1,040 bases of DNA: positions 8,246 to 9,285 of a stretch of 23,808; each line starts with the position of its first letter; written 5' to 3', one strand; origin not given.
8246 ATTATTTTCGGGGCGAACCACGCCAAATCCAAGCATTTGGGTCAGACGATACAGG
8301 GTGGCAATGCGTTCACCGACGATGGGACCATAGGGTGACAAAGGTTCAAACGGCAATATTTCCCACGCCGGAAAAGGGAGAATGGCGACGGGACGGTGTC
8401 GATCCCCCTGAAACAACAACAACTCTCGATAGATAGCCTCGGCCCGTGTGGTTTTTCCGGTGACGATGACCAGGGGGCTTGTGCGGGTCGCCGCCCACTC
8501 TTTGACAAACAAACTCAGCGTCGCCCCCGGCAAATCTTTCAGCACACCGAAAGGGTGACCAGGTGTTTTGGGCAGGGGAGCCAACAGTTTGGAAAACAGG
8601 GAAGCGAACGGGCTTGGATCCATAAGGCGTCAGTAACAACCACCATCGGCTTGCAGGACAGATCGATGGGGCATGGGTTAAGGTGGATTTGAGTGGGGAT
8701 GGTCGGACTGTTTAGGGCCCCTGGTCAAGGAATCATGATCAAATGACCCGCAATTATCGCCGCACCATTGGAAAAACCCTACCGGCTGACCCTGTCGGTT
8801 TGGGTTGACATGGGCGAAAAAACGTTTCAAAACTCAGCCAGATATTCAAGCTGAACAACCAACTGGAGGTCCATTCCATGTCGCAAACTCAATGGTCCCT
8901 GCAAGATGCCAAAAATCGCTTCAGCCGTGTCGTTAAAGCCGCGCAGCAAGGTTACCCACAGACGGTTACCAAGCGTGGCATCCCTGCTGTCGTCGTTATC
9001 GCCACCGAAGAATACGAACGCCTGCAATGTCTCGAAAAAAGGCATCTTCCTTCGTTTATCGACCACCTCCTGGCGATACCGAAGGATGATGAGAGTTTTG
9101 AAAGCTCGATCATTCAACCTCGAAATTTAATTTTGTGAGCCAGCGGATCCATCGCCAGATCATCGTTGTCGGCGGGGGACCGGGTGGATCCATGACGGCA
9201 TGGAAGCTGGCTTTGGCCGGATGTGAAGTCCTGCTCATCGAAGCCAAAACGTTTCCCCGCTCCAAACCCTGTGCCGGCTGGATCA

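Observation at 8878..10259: Orphan Phd/YefM-type antitoxin translationally coupled to a geranylgeranyl-reductase-family flavoprotein in place of a toxin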

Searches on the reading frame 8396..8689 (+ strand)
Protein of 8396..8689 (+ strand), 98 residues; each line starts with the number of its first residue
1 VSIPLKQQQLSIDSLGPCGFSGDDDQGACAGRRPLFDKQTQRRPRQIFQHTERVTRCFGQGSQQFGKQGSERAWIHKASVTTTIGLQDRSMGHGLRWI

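Call 42: search_protein_families(library=pfam, proteins=[window:8396-8689:+], max_evalue=1)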
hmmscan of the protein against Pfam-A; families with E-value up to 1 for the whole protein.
window:8396-8689:+ (98 aa): 0 families
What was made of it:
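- Checked: Nine overlapping, antisense or upstream ORFs in 8396-9455 match no toxin family (call 42).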

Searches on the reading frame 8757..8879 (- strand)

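Call 42: search_protein_families(library=pfam, proteins=[window:8757-8879:-], max_evalue=1)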
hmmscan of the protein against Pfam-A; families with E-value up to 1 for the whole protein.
window:8757-8879:- (41 aa): 1 family
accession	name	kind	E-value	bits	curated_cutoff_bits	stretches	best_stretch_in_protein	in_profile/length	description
PF12469.13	Cmr2_N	-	0.18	12.4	25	1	3-26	23-46/111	CRISPR-associated protein Cmr2, N-terminal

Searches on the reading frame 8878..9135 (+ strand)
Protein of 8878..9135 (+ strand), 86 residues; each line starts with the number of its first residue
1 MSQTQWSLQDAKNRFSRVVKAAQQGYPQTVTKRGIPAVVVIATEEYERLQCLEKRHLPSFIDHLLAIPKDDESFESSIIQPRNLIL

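Call 3: search_protein_families(library=pfam, proteins=[window:8878-9135:+], max_evalue=0.01)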
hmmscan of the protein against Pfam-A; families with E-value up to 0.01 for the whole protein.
window:8878-9135:+ (86 aa): 1 family
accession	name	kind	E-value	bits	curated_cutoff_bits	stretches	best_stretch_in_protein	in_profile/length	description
PF02604.26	PhdYeFM_antitox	-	2.8e-13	49.9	29.8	1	4-51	2-50/74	Antitoxin Phd_YefM, type II toxin-antitoxin system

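Call 4: search_protein_families(library=ncbifam, proteins=[window:8878-9135:+], max_evalue=0.01)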
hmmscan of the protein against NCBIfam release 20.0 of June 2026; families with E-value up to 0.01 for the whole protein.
window:8878-9135:+ (86 aa): 1 family
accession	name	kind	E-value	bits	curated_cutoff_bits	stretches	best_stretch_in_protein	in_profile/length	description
TIGR01552.1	phd_fam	subfamily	7.7e-15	54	20.8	1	6-50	2-46/53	type II toxin-antitoxin system prevent-host-death family antitoxin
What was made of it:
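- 8878..9138 (+): phd: an intact Phd/YefM-family antitoxin gene of 86 aa. PF02604 and TIGR01552 score above their cut-offs (calls 3, 4).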

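Call 7: find_encoding_contigs(protein=window:8878-9135:+, flank=6000, max_places=6)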
Protein window:8878-9135:+ (86 aa): 2 contigs read that carry it; 2 places shown.
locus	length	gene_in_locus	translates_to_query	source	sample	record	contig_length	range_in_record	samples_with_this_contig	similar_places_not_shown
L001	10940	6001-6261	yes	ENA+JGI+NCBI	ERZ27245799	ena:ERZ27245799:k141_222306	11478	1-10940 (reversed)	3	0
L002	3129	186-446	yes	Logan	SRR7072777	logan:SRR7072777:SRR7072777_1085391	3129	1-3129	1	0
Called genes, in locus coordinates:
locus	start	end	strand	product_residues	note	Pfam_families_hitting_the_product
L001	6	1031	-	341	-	PF13439:Glyco_transf_4, PF13579:Glyco_trans_4_4 (weak)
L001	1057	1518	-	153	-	-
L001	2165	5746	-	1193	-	PF17757:UvrB_inter, PF21132:MFD_D3, PF02559:CarD_TRCF_RID, PF04851:ResIII, PF00270:DEAD, PF00271:Helicase_C, PF03461:TRCF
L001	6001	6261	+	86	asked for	PF02604:PhdYeFM_antitox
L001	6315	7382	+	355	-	-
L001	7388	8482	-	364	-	PF01522:Polysacc_deac_1 (weak)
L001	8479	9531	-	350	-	-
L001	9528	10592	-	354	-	PF01656:CbiA (weak), PF10609:ParA (weak), PF13614:AAA_31 (faint)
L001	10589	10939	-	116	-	PF01047:MarR (weak)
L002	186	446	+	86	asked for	PF02604:PhdYeFM_antitox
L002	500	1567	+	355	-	-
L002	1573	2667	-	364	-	PF01522:Polysacc_deac_1 (weak)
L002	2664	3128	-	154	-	?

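Call 8: find_homologous_proteins(query=window:8878-9135:+)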
Query window:8878-9135:+ (86 aa): 609 proteins with E <= 0.001 among 610 candidates; the best 120 are listed.
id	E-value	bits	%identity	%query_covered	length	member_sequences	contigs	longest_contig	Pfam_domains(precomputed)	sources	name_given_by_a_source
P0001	3.7e-49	181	100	100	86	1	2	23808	PF02604.27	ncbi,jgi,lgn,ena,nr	ncbi:MAG: Prevent-host-death protein [Magnetococcales bacterium]|nr:Prevent-host-death protein [Magn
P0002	2.5e-30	122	72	100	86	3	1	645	PF02604.27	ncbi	-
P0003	6.3e-29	117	72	95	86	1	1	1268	PF02604.27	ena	-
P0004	1.0e-28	116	69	100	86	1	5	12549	PF02604.27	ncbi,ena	-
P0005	4.2e-28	114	64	100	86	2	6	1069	PF02604.27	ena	-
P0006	3.0e-27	112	65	94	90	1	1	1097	PF02604.27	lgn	-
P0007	4.4e-27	111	59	100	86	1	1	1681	PF02604.27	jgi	jgi:antitoxin Phd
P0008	5.1e-27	111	60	100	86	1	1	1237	PF02604.27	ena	-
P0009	5.4e-27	111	60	100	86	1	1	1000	PF02604.27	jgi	jgi:antitoxin Phd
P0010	8.1e-27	110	63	94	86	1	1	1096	PF02604.27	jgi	jgi:antitoxin Phd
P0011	2.5e-26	109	64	94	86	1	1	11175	PF02604.27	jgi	jgi:antitoxin Phd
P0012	3.2e-26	109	63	97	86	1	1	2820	PF02604.27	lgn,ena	-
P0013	4.8e-26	108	65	95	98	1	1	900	PF02604.27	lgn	-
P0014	5.1e-26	108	59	100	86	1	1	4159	PF02604.27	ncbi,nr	ncbi:MAG TPA: type II toxin-antitoxin system Phd/YefM family antitoxin [Geminicoccaceae bacterium]|n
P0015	5.4e-26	108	64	98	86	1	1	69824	PF02604.27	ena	-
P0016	5.9e-26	108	64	94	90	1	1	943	PF02604.27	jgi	jgi:prevent-host-death family protein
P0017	6.4e-26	108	67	98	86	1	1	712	PF02604.27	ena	-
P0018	6.4e-26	108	60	100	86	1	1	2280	PF02604.27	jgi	jgi:antitoxin Phd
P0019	7.0e-26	107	63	94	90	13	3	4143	PF02604.27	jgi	jgi:prevent-host-death family protein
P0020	8.0e-26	107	63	94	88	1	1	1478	PF02604.27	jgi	jgi:prevent-host-death family protein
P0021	8.1e-26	107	62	100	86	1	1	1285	PF02604.27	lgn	-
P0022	8.6e-26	107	63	100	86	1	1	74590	PF02604.27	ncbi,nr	ncbi:MAG: type II toxin-antitoxin system Phd/YefM family antitoxin [Magnetococcales bacterium]|nr:ty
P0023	1.0e-25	107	65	95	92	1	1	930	PF02604.27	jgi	jgi:antitoxin Phd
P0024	1.2e-25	107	64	94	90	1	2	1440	PF02604.27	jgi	jgi:antitoxin Phd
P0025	1.2e-25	107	65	91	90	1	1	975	PF02604.27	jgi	jgi:antitoxin Phd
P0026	1.4e-25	106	62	100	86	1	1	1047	PF02604.27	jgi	jgi:antitoxin Phd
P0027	1.7e-25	106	64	91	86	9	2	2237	PF02604.27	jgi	-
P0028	1.9e-25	106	63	94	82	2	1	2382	PF02604.27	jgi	jgi:antitoxin Phd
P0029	1.9e-25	106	63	97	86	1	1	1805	PF02604.27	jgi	jgi:prevent-host-death family protein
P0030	2.6e-25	106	68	90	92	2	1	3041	PF02604.27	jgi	jgi:antitoxin Phd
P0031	2.8e-25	106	64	94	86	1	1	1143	PF02604.27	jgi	jgi:antitoxin Phd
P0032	3.1e-25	105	62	94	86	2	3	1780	PF02604.27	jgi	jgi:prevent-host-death family protein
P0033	3.4e-25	105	63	95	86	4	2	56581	PF02604.27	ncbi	ncbi:MAG: type II toxin-antitoxin system Phd/YefM family antitoxin [Magnetococcus sp. YQC-3]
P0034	4.0e-25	105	64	98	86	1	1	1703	PF02604.27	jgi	jgi:prevent-host-death family protein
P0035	5.5e-25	105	64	98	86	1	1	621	PF02604.27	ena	-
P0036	6.1e-25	104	57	100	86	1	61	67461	PF02604.27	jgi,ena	jgi:antitoxin Phd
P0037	6.2e-25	104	63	97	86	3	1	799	PF02604.27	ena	-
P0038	7.7e-25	104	63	100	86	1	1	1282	PF02604.27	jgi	jgi:antitoxin Phd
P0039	8.0e-25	104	65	95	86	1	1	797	PF02604.27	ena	-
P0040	1.1e-24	104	58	100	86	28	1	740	PF02604.27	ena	-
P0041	1.2e-24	103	60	100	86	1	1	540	PF02604.27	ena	-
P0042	1.3e-24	103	63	93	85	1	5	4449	PF02604.27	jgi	jgi:antitoxin Phd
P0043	1.4e-24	103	65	90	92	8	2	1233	PF02604.27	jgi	jgi:prevent-host-death family protein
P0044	1.6e-24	103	63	94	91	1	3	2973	PF02604.27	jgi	jgi:antitoxin Phd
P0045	2.4e-24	103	60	100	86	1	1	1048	PF02604.27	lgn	-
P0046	2.7e-24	102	60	100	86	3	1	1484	PF02604.27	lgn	-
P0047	2.8e-24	102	60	94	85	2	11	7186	PF02604.27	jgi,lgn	jgi:antitoxin Phd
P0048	3.0e-24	102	60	94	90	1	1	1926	PF02604.27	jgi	jgi:antitoxin Phd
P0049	3.2e-24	102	62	98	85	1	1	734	PF02604.27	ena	-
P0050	3.2e-24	102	56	100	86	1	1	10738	PF02604.27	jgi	jgi:antitoxin Phd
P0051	3.4e-24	102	67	87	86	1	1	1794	PF02604.27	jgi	jgi:antitoxin Phd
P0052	3.7e-24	102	65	100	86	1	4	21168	PF02604.27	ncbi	-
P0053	4.0e-24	102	62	94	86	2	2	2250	PF02604.27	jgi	jgi:antitoxin Phd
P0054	4.7e-24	102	58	100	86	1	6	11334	PF02604.27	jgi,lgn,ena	jgi:prevent-host-death family protein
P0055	6.2e-24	101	56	100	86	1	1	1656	PF02604.27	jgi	jgi:antitoxin Phd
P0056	8.6e-24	101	61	93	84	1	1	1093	PF02604.27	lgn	-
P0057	8.9e-24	101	58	100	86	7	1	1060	PF02604.27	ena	-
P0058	1.2e-23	100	67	92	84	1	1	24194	PF02604.27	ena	-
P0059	1.3e-23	100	62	94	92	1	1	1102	PF02604.27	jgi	jgi:antitoxin Phd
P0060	2.1e-23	100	63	100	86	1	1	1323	PF02604.27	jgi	jgi:prevent-host-death family protein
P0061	2.8e-23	99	58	92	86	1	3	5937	PF02604.27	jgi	jgi:antitoxin Phd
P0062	2.9e-23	99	61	98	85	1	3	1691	PF02604.27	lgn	-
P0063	3.1e-23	99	57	95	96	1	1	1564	PF02604.27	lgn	-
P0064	3.4e-23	99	63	92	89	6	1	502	PF02604.27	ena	-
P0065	4.2e-23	99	71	84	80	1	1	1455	PF02604.27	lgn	-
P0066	5.6e-23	98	63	94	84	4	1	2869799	PF02604.27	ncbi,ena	-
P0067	6.7e-23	98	62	100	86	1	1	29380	PF02604.27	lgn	-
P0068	9.3e-23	98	60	98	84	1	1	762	PF02604.27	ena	-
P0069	1.0e-22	97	59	94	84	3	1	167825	PF02604.27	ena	-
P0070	1.0e-22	97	65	87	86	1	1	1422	PF02604.27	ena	-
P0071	1.1e-22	97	58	98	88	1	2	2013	PF02604.27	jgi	jgi:antitoxin Phd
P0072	1.3e-22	97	64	84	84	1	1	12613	PF02604.27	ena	-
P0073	1.4e-22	97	58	98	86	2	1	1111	PF02604.27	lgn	-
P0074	1.4e-22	97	61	98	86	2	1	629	PF02604.27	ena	-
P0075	1.8e-22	97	59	100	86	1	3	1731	PF02604.27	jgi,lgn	jgi:prevent-host-death family protein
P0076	1.9e-22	97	64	87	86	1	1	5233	PF02604.27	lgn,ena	-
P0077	2.1e-22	96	63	95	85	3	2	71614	PF02604.27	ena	-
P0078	2.3e-22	96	57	98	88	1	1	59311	PF02604.27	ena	-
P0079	2.7e-22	96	61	95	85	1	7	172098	PF02604.27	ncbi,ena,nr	ncbi:MAG: type II toxin-antitoxin system Phd/YefM family antitoxin [Magnetospirillum sp.]|nr:type II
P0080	3.1e-22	96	67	87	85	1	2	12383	PF02604.27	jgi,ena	jgi:prevent-host-death family protein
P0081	3.2e-22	96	56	98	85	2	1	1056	PF02604.27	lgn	-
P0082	4.6e-22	95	64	87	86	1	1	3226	PF02604.27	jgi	jgi:antitoxin Phd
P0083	4.9e-22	95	58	94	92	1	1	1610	PF02604.27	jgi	jgi:antitoxin Phd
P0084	5.0e-22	95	58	98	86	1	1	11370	PF02604.27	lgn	-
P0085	5.0e-22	95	68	84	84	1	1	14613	PF02604.27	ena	-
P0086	5.5e-22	95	63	87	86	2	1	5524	PF02604.27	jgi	jgi:antitoxin Phd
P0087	6.0e-22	95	59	100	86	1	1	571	PF02604.27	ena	-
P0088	7.2e-22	95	60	94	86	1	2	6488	PF02604.27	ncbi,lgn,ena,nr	ncbi:MAG: type II toxin-antitoxin system Phd/YefM family antitoxin [Chloroflexota bacterium]|nr:type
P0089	7.9e-22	95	68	84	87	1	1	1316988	PF02604.27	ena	-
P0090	8.4e-22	94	54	98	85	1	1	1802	PF02604.27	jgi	jgi:prevent-host-death family protein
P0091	8.7e-22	94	61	95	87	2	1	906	PF02604.27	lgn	-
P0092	1.1e-21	94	64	95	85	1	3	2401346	PF02604.27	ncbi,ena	-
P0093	1.2e-21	94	59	97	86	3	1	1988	PF02604.27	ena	-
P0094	1.3e-21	94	68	84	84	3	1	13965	PF02604.27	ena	-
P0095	1.4e-21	94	61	99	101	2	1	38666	PF02604.27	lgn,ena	-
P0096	1.4e-21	94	64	94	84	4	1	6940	PF02604.27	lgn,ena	-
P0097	1.4e-21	94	56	98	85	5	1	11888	PF02604.27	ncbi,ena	ncbi:MAG: type II toxin-antitoxin system Phd/YefM family antitoxin [Methylococcales bacterium]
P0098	1.4e-21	94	65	84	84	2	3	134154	PF02604.27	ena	-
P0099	1.5e-21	94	59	97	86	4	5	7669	PF02604.27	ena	-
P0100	1.5e-21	94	58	94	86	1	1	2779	PF02604.27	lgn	-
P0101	1.6e-21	94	67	84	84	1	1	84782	PF02604.27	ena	-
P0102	1.8e-21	93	67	84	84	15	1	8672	PF02604.27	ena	-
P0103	1.8e-21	93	63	95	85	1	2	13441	PF02604.27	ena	-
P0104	1.8e-21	93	58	98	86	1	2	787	PF02604.27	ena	-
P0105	2.2e-21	93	67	84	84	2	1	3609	PF02604.27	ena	-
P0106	2.3e-21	93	61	87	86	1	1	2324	PF02604.27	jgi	jgi:prevent-host-death family protein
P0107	2.3e-21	93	57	98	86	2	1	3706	PF02604.27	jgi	jgi:prevent-host-death family protein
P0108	2.3e-21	93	59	94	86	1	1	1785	PF02604.27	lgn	-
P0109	2.6e-21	93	59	97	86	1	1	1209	PF02604.27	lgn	-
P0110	2.6e-21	93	71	76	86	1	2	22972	PF02604.27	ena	-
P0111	2.6e-21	93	61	92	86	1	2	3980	PF02604.27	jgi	jgi:prevent-host-death family protein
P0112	2.6e-21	93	61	97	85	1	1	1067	PF02604.27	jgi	-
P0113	3.1e-21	93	67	78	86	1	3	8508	PF02604.27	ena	-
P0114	3.1e-21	93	60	94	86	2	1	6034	PF02604.27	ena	-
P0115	3.2e-21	93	63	83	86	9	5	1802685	PF02604.27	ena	-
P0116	3.3e-21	93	59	93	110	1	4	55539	PF02604.27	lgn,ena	-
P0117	3.5e-21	92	69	76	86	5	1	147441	PF02604.27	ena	-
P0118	3.7e-21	92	67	77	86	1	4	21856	PF02604.27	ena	-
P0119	3.8e-21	92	56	98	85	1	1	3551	PF02604.27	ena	-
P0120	4.1e-21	92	61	87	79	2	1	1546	PF02604.27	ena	-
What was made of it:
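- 8878..9138 (+): There are 609 homologues, the closest 72% identical (call 8).
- No Phd homologue among the 120 listed is longer than 110 aa, so there is no fusion precedent (call 8).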

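Call 10: find_encoding_contigs(protein=P0004, flank=4000, max_places=3)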
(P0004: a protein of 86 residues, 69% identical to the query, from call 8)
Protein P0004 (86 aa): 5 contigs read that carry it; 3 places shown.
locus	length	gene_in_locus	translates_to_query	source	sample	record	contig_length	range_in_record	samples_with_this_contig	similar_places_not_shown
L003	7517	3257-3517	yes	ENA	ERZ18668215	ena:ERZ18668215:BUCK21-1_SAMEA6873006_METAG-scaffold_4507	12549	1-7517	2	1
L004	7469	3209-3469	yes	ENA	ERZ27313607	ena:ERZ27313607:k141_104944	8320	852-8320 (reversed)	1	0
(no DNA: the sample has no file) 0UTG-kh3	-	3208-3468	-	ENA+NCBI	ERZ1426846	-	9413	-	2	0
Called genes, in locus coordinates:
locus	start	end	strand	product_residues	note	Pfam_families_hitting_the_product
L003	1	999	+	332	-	?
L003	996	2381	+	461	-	PF00206:Lyase_1, PF08328:ASL_C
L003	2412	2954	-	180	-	PF08238:Sel1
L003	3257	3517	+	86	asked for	PF02604:PhdYeFM_antitox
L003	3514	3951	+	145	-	PF01850:PIN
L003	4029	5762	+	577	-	PF00682:HMGL-like, PF22615:IPMS_D2, PF08502:LeuA_dimer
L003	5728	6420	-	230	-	PF00117:GATase, PF07722:Peptidase_C26 (faint)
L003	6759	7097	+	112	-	PF00543:P-II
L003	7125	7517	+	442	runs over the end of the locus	PF00909:Ammonium_transp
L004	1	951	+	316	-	?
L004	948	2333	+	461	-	PF00206:Lyase_1, PF08328:ASL_C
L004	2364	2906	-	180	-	PF08238:Sel1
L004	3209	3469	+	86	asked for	PF02604:PhdYeFM_antitox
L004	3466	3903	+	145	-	PF01850:PIN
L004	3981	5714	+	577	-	PF00682:HMGL-like, PF22615:IPMS_D2, PF08502:LeuA_dimer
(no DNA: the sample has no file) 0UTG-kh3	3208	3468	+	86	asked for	PF02604:PhdYeFM_antitox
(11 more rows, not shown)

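Call 11: find_encoding_contigs(protein=P0022, flank=4000, max_places=3)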
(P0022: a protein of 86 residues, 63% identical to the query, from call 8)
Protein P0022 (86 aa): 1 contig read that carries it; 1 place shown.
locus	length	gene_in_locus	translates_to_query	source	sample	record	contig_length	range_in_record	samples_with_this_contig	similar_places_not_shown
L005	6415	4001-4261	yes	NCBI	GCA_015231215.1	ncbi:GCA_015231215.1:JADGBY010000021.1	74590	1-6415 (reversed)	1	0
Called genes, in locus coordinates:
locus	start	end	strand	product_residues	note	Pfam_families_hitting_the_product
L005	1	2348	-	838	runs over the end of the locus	PF02743:dCache_1, PF00989:PAS (weak), PF08448:PAS_4, PF00512:HisKA, PF02518:HATPase_c, PF00072:Response_reg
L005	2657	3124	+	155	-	PF18925:DUF5675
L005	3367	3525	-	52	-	-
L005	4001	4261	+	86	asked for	PF02604:PhdYeFM_antitox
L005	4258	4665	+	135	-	PF01850:PIN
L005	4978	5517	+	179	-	PF13671:AAA_33 (weak), PF06414:Zeta_toxin (weak)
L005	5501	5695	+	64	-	-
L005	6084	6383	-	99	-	-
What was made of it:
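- Close paralogous phd-vapC cassettes exist in Magnetococcales (call 11).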

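Call 12: find_encoding_contigs(protein=P0033, flank=4000, max_places=3)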
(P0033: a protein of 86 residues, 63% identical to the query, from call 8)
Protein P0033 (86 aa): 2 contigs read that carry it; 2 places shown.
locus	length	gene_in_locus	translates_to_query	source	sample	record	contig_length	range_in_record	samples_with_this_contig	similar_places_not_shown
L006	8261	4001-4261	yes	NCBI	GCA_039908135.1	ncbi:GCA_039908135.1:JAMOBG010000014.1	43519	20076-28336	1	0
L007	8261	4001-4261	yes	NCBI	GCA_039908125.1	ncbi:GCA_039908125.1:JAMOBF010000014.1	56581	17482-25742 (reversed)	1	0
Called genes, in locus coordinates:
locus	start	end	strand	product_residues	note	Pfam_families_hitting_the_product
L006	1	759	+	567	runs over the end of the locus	PF00587:tRNA-synt_2b, PF04073:tRNA_edit, PF03129:HGTP_anticodon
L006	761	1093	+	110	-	-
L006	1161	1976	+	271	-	PF01925:TauE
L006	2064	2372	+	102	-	-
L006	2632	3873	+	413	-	-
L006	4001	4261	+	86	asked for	PF02604:PhdYeFM_antitox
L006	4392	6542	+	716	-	PF00656:Peptidase_C14, PF08238:Sel1 (weak), PF13103:TonB_2, PF03544:TonB_C (weak)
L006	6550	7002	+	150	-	-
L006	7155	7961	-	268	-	PF00561:Abhydrolase_1, PF00975:Thioesterase (weak), PF12146:Hydrolase_4, PF12697:Abhydrolase_6, PF20408:Abhydrolase_11 (faint), PF08386:Abhydrolase_4 (faint)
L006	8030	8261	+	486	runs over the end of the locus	PF00501:AMP-binding, PF13193:AMP-binding_C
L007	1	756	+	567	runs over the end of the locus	PF00587:tRNA-synt_2b, PF04073:tRNA_edit, PF03129:HGTP_anticodon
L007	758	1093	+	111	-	-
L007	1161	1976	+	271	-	PF01925:TauE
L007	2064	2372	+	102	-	-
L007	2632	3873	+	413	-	-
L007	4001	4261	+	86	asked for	PF02604:PhdYeFM_antitox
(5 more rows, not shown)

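Call 34: find_related_loci(query=window:8878-9135:+, collection=metagenome_contigs, flank=2500)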
Query window:8878-9135:+ (86 aa) in metagenome_contigs; peptide patterns used: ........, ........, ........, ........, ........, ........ (x = any residue, [..] = any of these).
384 stretches matched a pattern; 8 encode a relative of the query (tblastn E <= 1e-3); 8 distinct loci.
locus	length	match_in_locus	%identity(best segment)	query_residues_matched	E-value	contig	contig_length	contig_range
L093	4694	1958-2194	62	6-84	1e-31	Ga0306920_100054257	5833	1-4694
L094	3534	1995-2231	62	6-84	2e-31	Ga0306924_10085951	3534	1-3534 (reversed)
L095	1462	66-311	59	2-83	1e-30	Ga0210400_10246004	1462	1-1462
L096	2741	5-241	61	6-84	3e-30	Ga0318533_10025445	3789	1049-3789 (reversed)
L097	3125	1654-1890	61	6-84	1e-29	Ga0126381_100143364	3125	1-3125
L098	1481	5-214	59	15-84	1e-25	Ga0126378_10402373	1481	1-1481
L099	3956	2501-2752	51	1-84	4e-25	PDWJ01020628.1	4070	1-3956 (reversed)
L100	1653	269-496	47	1-75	4e-21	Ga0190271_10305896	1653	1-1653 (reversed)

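Call 42: search_protein_families(library=pfam, proteins=[window:8906-9127:+], max_evalue=1)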
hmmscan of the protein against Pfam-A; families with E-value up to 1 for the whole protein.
window:8906-9127:+ (74 aa): 0 families

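Call 57: search_solved_structures(query=window:8878-9135:+, max_evalue=0.01, show_alignments=1)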
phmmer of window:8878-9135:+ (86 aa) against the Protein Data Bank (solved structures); distinct sequences matched with E-value up to 0.01: 1.
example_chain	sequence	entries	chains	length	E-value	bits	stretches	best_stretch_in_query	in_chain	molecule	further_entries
2odk_A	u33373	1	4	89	2.7e-05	27.6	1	5-58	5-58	Hypothetical protein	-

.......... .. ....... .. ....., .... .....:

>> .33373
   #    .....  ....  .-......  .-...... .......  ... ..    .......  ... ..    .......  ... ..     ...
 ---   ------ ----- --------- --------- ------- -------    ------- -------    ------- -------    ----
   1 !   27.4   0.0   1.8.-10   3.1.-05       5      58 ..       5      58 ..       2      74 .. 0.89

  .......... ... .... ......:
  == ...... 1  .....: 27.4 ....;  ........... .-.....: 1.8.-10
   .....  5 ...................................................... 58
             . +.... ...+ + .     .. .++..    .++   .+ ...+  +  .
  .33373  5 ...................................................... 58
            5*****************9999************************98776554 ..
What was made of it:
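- On Phd/YefM antitoxin family (PF02604 / TIGR01552): The closest solved chain is 2odk (call 57).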
